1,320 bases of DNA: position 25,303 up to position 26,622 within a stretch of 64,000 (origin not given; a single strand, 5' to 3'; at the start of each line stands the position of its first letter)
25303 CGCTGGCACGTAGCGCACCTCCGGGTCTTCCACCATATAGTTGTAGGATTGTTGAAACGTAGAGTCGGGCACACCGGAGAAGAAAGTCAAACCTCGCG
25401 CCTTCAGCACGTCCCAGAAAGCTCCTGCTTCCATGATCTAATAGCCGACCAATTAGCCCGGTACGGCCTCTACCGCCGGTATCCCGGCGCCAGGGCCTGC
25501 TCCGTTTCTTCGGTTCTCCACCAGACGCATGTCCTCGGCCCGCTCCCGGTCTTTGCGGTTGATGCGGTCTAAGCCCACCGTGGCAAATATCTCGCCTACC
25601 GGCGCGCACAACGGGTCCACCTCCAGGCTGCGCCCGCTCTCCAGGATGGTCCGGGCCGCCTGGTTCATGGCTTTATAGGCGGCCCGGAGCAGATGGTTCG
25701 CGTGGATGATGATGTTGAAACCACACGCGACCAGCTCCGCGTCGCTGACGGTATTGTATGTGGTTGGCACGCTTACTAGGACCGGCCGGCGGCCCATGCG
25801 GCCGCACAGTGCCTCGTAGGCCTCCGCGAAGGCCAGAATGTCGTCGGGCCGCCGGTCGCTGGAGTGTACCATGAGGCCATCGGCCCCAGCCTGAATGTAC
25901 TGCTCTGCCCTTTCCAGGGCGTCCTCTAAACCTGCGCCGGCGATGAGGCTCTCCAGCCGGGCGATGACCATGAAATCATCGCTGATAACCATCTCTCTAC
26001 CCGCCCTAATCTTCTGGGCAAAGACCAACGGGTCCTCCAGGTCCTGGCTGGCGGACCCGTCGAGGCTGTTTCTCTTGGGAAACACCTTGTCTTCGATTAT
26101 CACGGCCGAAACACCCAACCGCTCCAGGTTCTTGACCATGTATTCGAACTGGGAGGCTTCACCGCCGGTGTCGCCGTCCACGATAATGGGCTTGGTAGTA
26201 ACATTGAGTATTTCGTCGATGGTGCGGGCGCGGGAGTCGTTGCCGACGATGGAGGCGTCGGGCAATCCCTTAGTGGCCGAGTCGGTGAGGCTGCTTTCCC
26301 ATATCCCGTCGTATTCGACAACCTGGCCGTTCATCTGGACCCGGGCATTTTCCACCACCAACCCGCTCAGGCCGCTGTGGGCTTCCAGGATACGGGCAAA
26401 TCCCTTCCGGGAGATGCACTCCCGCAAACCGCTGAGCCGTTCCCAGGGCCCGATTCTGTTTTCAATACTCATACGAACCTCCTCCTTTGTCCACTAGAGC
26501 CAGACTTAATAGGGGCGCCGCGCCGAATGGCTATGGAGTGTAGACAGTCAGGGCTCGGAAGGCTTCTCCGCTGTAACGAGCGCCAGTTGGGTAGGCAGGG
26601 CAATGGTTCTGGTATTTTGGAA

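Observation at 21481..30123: Phosphonate (2-AEP-type) biosynthetic operon sits between two IS1380-family copies, downstream of the IRR of the complete copy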

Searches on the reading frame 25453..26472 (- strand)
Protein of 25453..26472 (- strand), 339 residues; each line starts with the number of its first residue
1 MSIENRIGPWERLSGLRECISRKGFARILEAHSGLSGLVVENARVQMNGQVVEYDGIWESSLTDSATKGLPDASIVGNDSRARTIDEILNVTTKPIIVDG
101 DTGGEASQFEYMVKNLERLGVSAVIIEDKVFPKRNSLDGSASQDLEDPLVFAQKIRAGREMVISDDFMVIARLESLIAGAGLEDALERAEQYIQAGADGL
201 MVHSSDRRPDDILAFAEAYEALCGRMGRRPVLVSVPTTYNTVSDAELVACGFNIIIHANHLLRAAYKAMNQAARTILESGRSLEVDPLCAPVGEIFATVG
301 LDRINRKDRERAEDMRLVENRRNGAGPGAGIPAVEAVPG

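Call 3: search_protein_families(library=pfam, proteins=[window:25453-26472:-], max_evalue=0.001)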
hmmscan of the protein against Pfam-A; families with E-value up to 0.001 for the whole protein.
window:25453-26472:- (339 aa): 1 family
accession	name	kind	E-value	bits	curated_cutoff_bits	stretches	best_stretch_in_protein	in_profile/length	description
PF13714.12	PEP_mutase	-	3.9e-49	167.9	31.5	1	22-277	7-240/240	Phosphoenolpyruvate phosphomutase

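Call 4: search_protein_families(library=ncbifam, proteins=[window:25453-26472:-], max_evalue=0.001)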
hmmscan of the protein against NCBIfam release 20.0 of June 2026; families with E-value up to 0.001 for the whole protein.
window:25453-26472:- (339 aa): 5 families
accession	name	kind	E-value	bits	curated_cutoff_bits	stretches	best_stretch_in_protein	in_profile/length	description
TIGR02320.1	PEP_mutase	equivalog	1e-99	333.1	319.55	1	16-299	1-280/284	phosphoenolpyruvate mutase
TIGR02321.1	Pphn_pyruv_hyd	equivalog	4.8e-43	147.3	374.4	1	42-305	24-282/290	phosphonopyruvate hydrolase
TIGR02317.1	prpB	equivalog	6.7e-30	104.2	354.4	1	16-309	5-280/285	methylisocitrate lyase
NF008455.0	PRK11320.1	equivalog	1.8e-22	80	353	1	26-279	12-257/295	methylisocitrate lyase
TIGR02319.1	CPEP_Pphonmut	equivalog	1.7e-13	50.5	420.05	1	38-202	18-184/294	carboxyvinyl-carboxyphosphonate phosphorylmutase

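Call 13: find_encoding_contigs(protein=window:25453-26472:-, flank=10000, max_places=10)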
Protein window:25453-26472:- (339 aa): 2 contigs read that carry it; 1 place shown.
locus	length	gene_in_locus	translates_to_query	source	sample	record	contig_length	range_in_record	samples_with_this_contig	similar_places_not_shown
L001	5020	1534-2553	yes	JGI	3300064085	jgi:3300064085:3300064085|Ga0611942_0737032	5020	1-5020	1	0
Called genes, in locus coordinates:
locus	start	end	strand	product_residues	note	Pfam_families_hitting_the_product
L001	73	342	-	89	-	-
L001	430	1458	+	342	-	PF08100:Dimerisation, PF00891:Methyltransf_2, PF05175:MTS (faint), PF13649:Methyltransf_25 (weak), PF13847:Methyltransf_31, PF08242:Methyltransf_12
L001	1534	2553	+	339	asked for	PF13714:PEP_mutase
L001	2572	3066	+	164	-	PF02776:TPP_enzyme_N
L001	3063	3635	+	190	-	PF02775:TPP_enzyme_C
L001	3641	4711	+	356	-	PF00266:Aminotran_5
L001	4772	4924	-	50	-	-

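Call 15: find_related_loci(query=window:25453-26472:-, collection=genome_contigs, flank=10000)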
Query window:25453-26472:- (339 aa) in genome_contigs; peptide patterns used: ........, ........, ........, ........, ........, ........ (x = any residue, [..] = any of these).
76 stretches matched a pattern; 7 encode a relative of the query (tblastn E <= 1e-3); 7 distinct loci.
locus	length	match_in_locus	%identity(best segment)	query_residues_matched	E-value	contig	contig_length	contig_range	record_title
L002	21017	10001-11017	97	1-339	0e+0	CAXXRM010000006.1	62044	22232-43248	MAG: Dehalococcoidia bacterium isolate 5e124f62-d7b0-4653-a383-4a8a36dfad8c genome assembly, contig: contig_6, whole gen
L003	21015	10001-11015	93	1-339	0e+0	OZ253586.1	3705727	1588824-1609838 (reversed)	MAG: Dehalococcoidia bacterium isolate d3159264-bc79-429f-a3e1-480caf473a69 genome assembly, chromosome: 1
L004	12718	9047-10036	85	1-330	0e+0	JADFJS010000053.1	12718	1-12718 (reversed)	MAG: Chloroflexota bacterium isolate B43T3L11 B43T3L11_NODE5148, whole genome shotgun sequence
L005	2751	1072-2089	100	1-339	0e+0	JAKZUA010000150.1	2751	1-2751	MAG: Dehalococcoidia bacterium isolate Langseth_MAG_00073 Langseth_MAG_00073_000000000150, whole genome shotgun sequence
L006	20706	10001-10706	95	104-339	2e-117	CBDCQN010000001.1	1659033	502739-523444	MAG: Dehalococcoidia bacterium isolate 997938ad-5f2c-4502-9bad-db81906396c3 genome assembly, contig: contig_1, whole gen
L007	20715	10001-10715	90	104-339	1e-111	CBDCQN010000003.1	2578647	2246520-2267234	MAG: Dehalococcoidia bacterium isolate 997938ad-5f2c-4502-9bad-db81906396c3 genome assembly, contig: contig_3, whole gen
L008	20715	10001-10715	90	104-339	1e-111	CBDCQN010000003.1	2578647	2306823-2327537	MAG: Dehalococcoidia bacterium isolate 997938ad-5f2c-4502-9bad-db81906396c3 genome assembly, contig: contig_3, whole gen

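Call 26: search_protein_families(library=pfam, proteins=[L003:6809-7912:+, L003:5532-6350:+, L003:13508-13915:-, L003:15892-18870:-, L004:6692-7396:+, L004:5167-6330:+, L002:1853-3022:-, L002:16020-17894:+, L007:9137-9922:+, L006:7445-8560:-])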
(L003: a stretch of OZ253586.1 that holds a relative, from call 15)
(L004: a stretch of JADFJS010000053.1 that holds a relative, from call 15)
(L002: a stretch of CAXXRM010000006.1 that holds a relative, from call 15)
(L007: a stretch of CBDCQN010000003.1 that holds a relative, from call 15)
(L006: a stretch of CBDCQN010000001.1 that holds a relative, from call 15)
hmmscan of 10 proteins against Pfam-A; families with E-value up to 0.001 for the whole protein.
L003:6809-7912:+ (367 aa): 4 families
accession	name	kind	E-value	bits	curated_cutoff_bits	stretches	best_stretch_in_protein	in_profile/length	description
PF05598.16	DUF772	-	2.4e-19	69.6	23.1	1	53-128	1-74/74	Transposase domain (DUF772)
PF01609.27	DDE_Tnp_1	-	4.2e-17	63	23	1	203-349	26-200/200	Transposase DDE domain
PF13751.12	DDE_Tnp_1_6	-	9.2e-10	39.3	25.1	1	269-352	40-124/125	Transposase DDE domain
PF13586.12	DDE_Tnp_1_2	-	0.00019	22.2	29.2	1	263-322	4-58/86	Transposase DDE domain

L003:5532-6350:+ (272 aa): 2 families
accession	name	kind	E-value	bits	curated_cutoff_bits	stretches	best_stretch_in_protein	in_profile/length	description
PF22022.2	Phage_int_M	-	3.7e-21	75.6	27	1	7-81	20-95/96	Phage integrase central domain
PF00589.27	Phage_integrase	-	5e-19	69.2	27.1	1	99-256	5-169/172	Phage integrase family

L003:13508-13915:- (135 aa): 1 family
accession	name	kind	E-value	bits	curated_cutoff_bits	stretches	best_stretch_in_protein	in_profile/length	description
PF13470.12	PIN_3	-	1.8e-13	51.7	27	1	2-109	1-115/115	PIN domain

L003:15892-18870:- (992 aa): 6 families
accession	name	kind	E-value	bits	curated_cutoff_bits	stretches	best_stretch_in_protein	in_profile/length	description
PF00501.34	AMP-binding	-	6e-66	223.2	29.9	1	12-362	1-384/384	AMP-binding enzyme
PF07993.18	NAD_binding_4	-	1.9e-57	194.8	20.1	1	640-880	1-258/258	Male sterility protein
PF00550.31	PP-binding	-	1.5e-14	54.4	20.8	1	533-598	2-67/67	Phosphopantetheine attachment site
PF01370.27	Epimerase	-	3e-14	53.4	20.9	1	638-854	1-193/240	NAD dependent epimerase/dehydratase family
PF13193.12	AMP-binding_C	-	1.5e-06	29.5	24.5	1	417-494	2-72/76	AMP-binding enzyme C-terminal domain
PF01073.25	3Beta_HSD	-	0.00025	20.6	22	0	639-829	1-178/280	3-beta hydroxysteroid dehydrogenase/isomerase family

L004:6692-7396:+ (234 aa): 9 families
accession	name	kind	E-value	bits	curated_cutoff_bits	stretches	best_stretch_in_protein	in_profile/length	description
PF08241.18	Methyltransf_11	-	2.1e-17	64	21.2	1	58-154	1-93/95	Methyltransferase domain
PF13649.12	Methyltransf_25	-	4.7e-15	56.5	27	1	58-152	2-97/97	Methyltransferase domain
PF13847.12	Methyltransf_31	-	1.5e-10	41.4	27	1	54-154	4-107/145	Methyltransferase domain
PF08242.18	Methyltransf_12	-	2.1e-10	41.6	30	1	58-154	1-98/98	Methyltransferase domain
PF13489.12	Methyltransf_23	-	4.3e-09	36.7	27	1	49-156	18-116/164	Methyltransferase domain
PF03848.20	TehB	-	4.4e-06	26.7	20.4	1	43-140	21-117/193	Tellurite resistance protein TehB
PF01209.24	Ubie_methyltran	-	0.0001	22.2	20.1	1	52-172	46-166/233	ubiE/COQ5 methyltransferase family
PF07021.18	MetW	-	0.00014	22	21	1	52-147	12-101/193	Methionine biosynthesis protein MetW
PF05175.20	MTS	-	0.00028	21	23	1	54-176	32-152/170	Methyltransferase small domain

L004:5167-6330:+ (387 aa): 2 families
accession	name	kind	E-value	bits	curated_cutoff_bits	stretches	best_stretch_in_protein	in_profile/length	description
PF00378.25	ECH_1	-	2.1e-48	165.3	27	1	130-372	1-245/251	Enoyl-CoA hydratase/isomerase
PF16113.10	ECH_2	-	7e-18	65.6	27.2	1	136-361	2-232/335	Enoyl-CoA hydratase/isomerase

L002:1853-3022:- (389 aa): 3 families
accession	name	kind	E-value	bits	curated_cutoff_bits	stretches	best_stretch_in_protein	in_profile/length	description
PF22022.2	Phage_int_M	-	7.9e-20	71.3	27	1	99-189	1-91/96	Phage integrase central domain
PF00589.27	Phage_integrase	-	6.5e-17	62.3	27.1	1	212-366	7-168/172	Phage integrase family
PF13356.12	Arm-DNA-bind_3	-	1.2e-09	38.6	27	1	8-92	2-79/83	Arm DNA-binding domain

L002:16020-17894:+ (624 aa): 7 families
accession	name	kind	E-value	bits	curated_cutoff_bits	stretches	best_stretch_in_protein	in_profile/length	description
PF00732.25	GMC_oxred_N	-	5.9e-44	150.9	23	1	92-399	1-217/218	GMC oxidoreductase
PF05199.19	GMC_oxred_C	-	1.2e-34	120.3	24.6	1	477-613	1-139/139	GMC oxidoreductase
PF00890.30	FAD_binding_2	-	3.6e-05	23.6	20.4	0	314-364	155-207/414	FAD binding domain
PF05834.18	Lycopene_cycl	-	5.4e-05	22.9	23.4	1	93-128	1-37/380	Lycopene cyclase protein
PF01266.30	DAO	-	0.00011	22.3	27.9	0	93-126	1-33/353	FAD dependent oxidoreductase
PF13450.12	NAD_binding_8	-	0.0003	21.4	21.9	1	96-126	1-30/68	NAD(P)-binding Rossmann-like domain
PF07992.20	Pyr_redox_2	-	0.00066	19.6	26.1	0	92-134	1-42/291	Pyridine nucleotide-disulphide oxidoreductase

L007:9137-9922:+ (261 aa): 7 families
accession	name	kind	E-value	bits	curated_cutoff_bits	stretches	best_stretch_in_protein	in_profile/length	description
PF01695.23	IstB_IS21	-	3.5e-54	184.3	24.1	1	11-241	3-233/238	IstB-like ATP binding protein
PF20720.3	nSTAND3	-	9.7e-07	29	27.2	1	94-136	11-53/155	Novel STAND NTPase 3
PF13191.12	AAA_16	-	7e-05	23.8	32.6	1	101-139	25-63/167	AAA ATPase domain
PF00308.24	Bac_DnaA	-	0.00019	22.1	23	1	101-202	35-139/162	Bacterial DnaA ATPAse domain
PF02562.22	PhoH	-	0.00023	21.2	27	1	95-136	14-55/205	PhoH-like protein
PF12775.13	AAA_7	-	0.00023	21.2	25.8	1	95-154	28-88/181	P-loop containing dynein motor region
PF00004.35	AAA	-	0.00052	20.9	21.2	0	103-187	1-92/131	ATPase family associated with various cellular activities (AAA)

L006:7445-8560:- (371 aa): 2 families
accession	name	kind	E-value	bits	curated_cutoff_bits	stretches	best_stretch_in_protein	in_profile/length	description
PF13546.12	DDE_5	-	2.9e-22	80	27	1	11-238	39-270/272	DDE superfamily endonuclease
PF01609.27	DDE_Tnp_1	-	9.4e-08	32.5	23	1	140-315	63-179/200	Transposase DDE domain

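Call 37: search_solved_structures(query=window:25453-26472:-, show_alignments=2, max_evalue=1e-10)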
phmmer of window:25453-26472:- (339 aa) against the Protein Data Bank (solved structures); distinct sequences matched with E-value up to 1e-10: 15.
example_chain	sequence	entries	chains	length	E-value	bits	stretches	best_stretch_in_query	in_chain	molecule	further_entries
5unc_A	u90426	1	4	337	2e-49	171.9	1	14-309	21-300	PHOSPHOENOLPYRUVATE PHOSPHOMUTASE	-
1m1b_A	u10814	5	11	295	8.1e-42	147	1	13-302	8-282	PHOSPHOENOLPYRUVATE PHOSPHOMUTASE | PROTEIN (PHOSPHOENOLPYRUVATE MUTASE)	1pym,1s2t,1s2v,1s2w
2dua_A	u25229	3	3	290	2e-41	145.6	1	37-305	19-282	Phosphonopyruvate hydrolase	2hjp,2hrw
1s2u_A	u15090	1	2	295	7.6e-41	143.8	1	13-302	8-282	Phosphoenolpyruvate phosphomutase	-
4iqd_A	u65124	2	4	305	1.6e-15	60.5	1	50-300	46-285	Carboxyvinyl-carboxyphosphonate phosphorylmutase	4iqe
1zlp_A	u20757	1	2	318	3.7e-14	56.1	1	27-283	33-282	petal death protein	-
1xg3_A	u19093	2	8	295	1.7e-13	53.9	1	40-202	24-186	Probable methylisocitrate lyase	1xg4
1o5q_A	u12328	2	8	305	4.2e-13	52.6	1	42-202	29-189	Probable methylisocitrate lyase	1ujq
1mum_A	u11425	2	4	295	5.1e-13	52.3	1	40-202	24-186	2-methylisocitrate lyase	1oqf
3eoo_A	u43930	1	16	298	1.4e-12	50.9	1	66-281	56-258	Methylisocitrate lyase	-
6t4v_C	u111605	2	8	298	2e-12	50.4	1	66-276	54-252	2-methylisocitrate lyase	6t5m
9hra_A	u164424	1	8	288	8.5e-12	48.3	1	47-257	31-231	2-methylisocitrate lyase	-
9hgk_A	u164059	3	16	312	1e-11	48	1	46-257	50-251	2-methylisocitrate lyase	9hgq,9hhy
9hgo_A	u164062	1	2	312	2.7e-11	46.7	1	46-257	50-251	2-methylisocitrate lyase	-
9hhs_A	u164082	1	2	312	3.7e-11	46.2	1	46-257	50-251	2-methylisocitrate lyase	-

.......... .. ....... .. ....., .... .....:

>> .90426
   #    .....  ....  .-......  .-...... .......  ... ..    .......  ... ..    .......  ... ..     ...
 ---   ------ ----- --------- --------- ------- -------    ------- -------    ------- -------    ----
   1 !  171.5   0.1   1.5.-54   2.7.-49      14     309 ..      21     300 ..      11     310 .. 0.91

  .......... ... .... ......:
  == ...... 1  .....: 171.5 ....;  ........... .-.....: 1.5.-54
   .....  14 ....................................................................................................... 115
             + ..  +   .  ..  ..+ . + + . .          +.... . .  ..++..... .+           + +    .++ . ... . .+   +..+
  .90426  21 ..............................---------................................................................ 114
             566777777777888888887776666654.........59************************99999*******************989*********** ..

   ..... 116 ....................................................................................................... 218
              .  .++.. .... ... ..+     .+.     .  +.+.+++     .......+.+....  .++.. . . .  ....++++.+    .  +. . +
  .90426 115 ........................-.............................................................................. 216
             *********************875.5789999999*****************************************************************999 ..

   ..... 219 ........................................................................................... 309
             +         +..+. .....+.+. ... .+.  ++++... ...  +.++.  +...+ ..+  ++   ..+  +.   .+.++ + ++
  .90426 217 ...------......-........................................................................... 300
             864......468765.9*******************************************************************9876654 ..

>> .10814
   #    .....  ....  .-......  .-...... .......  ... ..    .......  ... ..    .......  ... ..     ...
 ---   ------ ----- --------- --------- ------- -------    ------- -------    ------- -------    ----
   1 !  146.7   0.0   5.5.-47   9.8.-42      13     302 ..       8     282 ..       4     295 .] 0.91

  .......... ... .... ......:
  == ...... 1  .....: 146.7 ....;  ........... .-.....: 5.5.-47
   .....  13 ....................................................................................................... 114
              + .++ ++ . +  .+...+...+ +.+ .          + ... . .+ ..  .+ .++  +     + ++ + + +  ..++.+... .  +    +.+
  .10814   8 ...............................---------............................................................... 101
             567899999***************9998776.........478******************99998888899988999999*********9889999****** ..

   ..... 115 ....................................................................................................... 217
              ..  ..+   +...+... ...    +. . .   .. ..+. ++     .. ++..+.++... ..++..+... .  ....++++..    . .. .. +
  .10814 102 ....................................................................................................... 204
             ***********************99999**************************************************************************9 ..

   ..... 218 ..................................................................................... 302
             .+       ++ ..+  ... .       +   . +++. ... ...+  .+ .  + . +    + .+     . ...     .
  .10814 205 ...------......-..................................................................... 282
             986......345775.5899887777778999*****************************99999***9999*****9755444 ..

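Call 40: find_related_loci(query=window:25453-26472:-, collection=metagenome_contigs, flank=10000)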
Query window:25453-26472:- (339 aa) in metagenome_contigs; peptide patterns used: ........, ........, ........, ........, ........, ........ (x = any residue, [..] = any of these).
129 stretches matched a pattern; 4 encode a relative of the query (tblastn E <= 1e-3); 4 distinct loci.
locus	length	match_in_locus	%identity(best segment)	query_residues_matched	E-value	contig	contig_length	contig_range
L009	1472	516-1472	90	1-319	0e+0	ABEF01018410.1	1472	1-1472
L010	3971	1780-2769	85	1-330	0e+0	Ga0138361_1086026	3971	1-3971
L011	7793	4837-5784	71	1-327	1e-156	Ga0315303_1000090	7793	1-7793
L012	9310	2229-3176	71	1-327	2e-156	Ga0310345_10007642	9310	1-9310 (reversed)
